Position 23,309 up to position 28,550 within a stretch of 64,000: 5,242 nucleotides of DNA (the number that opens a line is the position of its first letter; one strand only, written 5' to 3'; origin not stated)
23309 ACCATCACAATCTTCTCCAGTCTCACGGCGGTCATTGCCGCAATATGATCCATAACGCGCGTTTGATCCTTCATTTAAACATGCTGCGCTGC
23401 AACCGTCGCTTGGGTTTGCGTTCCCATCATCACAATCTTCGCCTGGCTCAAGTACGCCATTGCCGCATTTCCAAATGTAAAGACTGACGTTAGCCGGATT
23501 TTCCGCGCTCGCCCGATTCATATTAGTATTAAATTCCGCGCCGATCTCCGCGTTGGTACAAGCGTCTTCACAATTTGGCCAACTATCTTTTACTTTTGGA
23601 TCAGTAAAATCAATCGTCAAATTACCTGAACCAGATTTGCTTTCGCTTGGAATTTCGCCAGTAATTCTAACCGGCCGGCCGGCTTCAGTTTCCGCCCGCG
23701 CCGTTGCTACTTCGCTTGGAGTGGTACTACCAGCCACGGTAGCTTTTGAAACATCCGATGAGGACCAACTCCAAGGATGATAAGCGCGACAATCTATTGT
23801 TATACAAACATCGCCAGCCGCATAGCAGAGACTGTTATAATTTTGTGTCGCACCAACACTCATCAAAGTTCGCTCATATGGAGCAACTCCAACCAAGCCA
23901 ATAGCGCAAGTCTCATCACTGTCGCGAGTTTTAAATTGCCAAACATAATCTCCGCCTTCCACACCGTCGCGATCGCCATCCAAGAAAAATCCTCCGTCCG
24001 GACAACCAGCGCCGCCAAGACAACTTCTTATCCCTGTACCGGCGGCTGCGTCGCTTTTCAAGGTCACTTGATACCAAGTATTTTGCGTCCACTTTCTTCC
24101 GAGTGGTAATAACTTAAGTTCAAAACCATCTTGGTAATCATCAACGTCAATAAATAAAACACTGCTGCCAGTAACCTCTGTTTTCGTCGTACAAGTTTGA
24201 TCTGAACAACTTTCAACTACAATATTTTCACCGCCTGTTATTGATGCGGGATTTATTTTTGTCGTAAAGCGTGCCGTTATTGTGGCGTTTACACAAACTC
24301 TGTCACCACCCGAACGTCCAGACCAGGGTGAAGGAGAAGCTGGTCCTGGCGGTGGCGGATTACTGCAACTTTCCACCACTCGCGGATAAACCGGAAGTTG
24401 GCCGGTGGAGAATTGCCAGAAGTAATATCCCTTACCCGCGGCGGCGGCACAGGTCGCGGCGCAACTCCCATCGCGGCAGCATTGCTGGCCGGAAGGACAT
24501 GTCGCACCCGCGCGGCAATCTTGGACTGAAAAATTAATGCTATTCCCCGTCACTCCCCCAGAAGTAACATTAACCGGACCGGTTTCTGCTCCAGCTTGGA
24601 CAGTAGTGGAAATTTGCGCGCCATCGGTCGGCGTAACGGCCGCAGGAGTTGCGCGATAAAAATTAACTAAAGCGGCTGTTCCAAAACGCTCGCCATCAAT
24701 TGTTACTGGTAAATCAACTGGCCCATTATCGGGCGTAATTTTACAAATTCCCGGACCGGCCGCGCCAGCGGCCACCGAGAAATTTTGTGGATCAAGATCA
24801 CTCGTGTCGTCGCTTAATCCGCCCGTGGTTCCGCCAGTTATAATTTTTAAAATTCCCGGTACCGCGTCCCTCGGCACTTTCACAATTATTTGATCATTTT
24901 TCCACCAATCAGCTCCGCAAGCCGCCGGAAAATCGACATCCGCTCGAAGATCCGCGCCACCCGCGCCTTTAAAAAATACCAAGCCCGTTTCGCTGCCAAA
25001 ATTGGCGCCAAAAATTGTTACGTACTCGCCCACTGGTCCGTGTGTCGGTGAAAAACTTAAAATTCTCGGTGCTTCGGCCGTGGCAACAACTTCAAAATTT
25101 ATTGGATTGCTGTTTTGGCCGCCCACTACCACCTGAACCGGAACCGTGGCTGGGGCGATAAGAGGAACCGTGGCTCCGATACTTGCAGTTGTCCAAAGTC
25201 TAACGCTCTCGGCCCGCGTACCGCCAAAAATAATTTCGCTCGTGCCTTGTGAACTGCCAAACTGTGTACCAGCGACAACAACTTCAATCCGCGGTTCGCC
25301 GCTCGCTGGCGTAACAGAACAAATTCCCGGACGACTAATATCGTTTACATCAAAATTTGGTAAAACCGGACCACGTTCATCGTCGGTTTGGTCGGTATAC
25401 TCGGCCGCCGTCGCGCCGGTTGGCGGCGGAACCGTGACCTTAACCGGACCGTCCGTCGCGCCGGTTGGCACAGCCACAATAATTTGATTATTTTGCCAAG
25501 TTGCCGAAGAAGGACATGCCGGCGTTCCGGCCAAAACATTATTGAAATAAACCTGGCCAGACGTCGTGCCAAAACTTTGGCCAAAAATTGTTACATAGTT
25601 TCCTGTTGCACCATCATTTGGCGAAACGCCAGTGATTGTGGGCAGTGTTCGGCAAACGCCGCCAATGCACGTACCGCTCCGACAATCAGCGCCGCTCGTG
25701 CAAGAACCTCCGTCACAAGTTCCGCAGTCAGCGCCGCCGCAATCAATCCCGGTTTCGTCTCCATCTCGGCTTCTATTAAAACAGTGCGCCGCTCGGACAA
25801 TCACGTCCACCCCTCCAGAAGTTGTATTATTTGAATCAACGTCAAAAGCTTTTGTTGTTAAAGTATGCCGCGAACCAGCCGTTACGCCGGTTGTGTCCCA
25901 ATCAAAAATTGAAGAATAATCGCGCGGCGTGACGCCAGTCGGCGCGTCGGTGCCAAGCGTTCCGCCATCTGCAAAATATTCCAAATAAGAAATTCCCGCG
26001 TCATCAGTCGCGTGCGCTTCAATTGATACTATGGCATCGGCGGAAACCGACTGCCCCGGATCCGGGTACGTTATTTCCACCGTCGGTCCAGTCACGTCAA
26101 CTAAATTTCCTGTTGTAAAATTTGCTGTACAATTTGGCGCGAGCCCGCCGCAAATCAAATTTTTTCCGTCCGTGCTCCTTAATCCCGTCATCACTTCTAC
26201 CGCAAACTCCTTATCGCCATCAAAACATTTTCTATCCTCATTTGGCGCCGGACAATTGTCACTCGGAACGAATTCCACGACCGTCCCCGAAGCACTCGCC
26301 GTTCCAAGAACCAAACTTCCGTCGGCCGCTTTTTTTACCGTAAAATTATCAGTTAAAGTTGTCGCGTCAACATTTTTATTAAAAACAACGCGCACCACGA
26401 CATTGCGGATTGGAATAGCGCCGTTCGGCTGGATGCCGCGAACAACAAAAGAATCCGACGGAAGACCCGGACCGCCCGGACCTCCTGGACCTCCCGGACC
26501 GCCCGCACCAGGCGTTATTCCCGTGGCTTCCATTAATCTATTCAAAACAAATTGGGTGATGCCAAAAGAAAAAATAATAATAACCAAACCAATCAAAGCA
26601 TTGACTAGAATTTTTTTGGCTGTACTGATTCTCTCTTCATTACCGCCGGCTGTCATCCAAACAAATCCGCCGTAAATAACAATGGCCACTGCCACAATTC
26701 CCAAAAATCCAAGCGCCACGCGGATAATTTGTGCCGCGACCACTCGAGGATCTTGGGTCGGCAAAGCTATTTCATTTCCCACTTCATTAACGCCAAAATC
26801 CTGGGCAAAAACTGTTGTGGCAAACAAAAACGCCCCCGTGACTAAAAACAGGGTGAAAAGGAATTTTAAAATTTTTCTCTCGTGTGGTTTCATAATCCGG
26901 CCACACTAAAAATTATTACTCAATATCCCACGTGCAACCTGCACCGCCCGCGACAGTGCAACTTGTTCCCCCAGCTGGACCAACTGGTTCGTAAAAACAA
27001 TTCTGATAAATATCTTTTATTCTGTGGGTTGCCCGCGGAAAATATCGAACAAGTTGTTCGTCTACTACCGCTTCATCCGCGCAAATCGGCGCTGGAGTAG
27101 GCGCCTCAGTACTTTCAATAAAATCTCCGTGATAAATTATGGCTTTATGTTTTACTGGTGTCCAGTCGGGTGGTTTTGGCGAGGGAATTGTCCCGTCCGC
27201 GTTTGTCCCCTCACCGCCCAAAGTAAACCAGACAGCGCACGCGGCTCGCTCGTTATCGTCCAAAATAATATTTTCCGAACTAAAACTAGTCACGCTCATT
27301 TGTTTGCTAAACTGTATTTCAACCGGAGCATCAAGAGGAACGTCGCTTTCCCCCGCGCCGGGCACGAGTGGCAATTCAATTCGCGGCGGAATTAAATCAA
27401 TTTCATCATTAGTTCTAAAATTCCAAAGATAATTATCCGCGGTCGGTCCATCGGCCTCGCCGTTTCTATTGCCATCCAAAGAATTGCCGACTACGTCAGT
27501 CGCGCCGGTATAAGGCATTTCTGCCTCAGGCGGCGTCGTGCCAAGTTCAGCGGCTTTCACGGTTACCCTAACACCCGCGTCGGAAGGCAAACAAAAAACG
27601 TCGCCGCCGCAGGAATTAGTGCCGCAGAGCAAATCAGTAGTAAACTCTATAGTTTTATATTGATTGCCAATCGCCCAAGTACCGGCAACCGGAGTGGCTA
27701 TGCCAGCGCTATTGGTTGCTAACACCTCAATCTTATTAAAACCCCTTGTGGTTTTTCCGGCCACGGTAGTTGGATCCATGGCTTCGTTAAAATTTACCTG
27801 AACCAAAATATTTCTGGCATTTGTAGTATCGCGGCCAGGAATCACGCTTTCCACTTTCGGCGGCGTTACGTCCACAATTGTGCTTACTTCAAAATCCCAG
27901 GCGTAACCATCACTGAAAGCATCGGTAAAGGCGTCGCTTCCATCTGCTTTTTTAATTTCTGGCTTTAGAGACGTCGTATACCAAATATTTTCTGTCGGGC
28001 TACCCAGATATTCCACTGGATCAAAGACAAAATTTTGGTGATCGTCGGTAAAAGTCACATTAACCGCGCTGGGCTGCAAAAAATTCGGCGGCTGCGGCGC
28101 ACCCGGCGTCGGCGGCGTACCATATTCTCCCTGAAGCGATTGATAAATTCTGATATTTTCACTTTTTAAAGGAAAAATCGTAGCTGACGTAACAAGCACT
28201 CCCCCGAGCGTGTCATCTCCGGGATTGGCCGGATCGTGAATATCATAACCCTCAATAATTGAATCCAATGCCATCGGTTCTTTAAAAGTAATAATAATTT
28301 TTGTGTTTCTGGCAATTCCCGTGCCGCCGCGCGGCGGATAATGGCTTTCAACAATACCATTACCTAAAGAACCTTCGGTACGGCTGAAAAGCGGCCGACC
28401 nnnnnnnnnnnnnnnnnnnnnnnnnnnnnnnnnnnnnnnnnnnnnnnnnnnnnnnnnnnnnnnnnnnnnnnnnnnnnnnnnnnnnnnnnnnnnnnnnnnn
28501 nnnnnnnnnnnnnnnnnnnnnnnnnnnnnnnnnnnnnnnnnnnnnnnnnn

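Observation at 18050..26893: Giant 2947-aa ORF packed with Myxococcus-type cysteine-rich repeats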

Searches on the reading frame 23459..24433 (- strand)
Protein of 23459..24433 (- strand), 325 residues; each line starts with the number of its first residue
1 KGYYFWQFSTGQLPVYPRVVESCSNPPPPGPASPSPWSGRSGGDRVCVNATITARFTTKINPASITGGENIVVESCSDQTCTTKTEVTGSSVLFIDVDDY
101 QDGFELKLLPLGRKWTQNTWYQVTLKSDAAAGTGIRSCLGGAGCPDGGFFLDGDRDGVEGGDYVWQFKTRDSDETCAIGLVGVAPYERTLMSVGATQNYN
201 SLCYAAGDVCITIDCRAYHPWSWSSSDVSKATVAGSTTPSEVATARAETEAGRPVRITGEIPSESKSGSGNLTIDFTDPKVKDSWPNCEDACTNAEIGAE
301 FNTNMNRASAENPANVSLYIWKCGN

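Call 25: search_protein_families(library=pfam, proteins=[window:23459-24433:-], max_evalue=0.1)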
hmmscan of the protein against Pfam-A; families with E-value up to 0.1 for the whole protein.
window:23459-24433:- (325 aa): 1 family
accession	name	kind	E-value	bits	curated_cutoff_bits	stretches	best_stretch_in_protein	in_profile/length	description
PF13205.12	Big_5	-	4e-07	31.2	23.6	1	42-128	15-86/105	Bacterial Ig-like domain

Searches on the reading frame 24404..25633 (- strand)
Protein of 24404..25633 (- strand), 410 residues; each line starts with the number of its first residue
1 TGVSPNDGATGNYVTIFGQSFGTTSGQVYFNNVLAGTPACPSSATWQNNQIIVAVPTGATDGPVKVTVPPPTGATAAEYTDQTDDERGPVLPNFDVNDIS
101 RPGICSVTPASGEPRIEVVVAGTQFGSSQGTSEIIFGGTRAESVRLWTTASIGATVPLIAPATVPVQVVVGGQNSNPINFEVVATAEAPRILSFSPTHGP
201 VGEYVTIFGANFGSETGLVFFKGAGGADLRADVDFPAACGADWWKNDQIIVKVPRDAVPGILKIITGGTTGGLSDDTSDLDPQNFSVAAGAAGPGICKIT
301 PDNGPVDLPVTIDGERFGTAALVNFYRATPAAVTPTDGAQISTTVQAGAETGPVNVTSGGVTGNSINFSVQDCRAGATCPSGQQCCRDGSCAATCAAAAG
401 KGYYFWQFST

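Call 25: search_protein_families(library=pfam, proteins=[window:24404-25633:-], max_evalue=0.1)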
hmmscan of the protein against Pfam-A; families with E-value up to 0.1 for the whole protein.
window:24404-25633:- (410 aa): 2 families
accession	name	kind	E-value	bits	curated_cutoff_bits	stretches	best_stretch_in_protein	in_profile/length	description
PF01833.30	TIG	-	1.8e-22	79.6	20.9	3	104-181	3-83/84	IPT/TIG domain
PF00095.26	WAP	-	0.09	13.5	20.8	0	371-396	15-39/41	WAP-type (Whey Acidic Protein) 'four-disulfide core'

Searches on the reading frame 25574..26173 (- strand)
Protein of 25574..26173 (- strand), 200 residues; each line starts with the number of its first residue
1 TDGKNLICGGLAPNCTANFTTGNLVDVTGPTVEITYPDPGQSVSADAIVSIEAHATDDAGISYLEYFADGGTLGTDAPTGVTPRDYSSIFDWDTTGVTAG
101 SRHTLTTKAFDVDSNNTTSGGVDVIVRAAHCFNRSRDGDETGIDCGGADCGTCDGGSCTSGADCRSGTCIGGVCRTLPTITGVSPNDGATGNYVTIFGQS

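Call 25: search_protein_families(library=pfam, proteins=[window:25574-26173:-], max_evalue=0.1)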
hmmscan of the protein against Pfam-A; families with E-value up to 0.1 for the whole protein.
window:25574-26173:- (200 aa): 1 family
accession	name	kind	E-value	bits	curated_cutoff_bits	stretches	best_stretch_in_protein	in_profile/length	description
PF17957.7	Big_7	-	2.7e-11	44.4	24.1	1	30-106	1-69/70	Bacterial Ig domain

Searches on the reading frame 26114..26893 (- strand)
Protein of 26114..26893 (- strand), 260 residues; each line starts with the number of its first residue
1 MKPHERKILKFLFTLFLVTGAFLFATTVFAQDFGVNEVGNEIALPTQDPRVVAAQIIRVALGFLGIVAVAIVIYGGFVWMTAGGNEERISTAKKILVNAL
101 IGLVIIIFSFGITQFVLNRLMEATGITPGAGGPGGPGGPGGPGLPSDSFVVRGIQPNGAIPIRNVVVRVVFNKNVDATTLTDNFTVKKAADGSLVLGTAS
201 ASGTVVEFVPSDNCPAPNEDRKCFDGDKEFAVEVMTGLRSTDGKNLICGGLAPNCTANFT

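Call 25: search_protein_families(library=pfam, proteins=[window:26114-26893:-], max_evalue=0.1)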
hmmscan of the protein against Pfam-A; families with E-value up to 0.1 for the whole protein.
window:26114-26893:- (260 aa): 3 families
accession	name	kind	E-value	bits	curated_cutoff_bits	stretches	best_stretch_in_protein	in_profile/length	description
PF18895.5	T4SS_pilin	-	5.5e-07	30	26.6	1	56-116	12-71/71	Type IV secretion system pilin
PF04956.18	TrbC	-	0.0019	18.8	27.9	1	4-112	4-94/98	TrbC/VIRB2 pilin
PF13205.12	Big_5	-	0.012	16.8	23.6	1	166-213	24-72/105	Bacterial Ig-like domain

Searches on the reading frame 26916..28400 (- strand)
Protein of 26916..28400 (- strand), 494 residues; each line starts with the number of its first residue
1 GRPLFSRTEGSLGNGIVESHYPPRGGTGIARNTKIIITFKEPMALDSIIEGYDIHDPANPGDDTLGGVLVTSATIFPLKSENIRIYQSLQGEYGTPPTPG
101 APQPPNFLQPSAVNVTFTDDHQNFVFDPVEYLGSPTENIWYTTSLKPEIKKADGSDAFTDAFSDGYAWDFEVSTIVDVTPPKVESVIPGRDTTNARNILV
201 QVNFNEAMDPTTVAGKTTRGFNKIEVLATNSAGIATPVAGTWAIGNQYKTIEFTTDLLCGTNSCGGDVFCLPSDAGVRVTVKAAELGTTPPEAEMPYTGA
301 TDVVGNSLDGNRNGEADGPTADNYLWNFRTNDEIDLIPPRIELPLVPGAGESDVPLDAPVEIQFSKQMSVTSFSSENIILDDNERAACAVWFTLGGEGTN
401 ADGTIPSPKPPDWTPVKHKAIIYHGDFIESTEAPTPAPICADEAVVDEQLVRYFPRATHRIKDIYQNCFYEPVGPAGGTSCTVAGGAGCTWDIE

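Call 83: search_protein_families(library=pfam, proteins=[window:26916-28400:-], max_evalue=1)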
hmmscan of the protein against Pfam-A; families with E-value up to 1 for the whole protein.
window:26916-28400:- (494 aa): 1 family
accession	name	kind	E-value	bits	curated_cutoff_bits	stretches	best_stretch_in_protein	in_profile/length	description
PF13205.12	Big_5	-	4.6e-17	63.1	23.6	3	177-255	1-71/105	Bacterial Ig-like domain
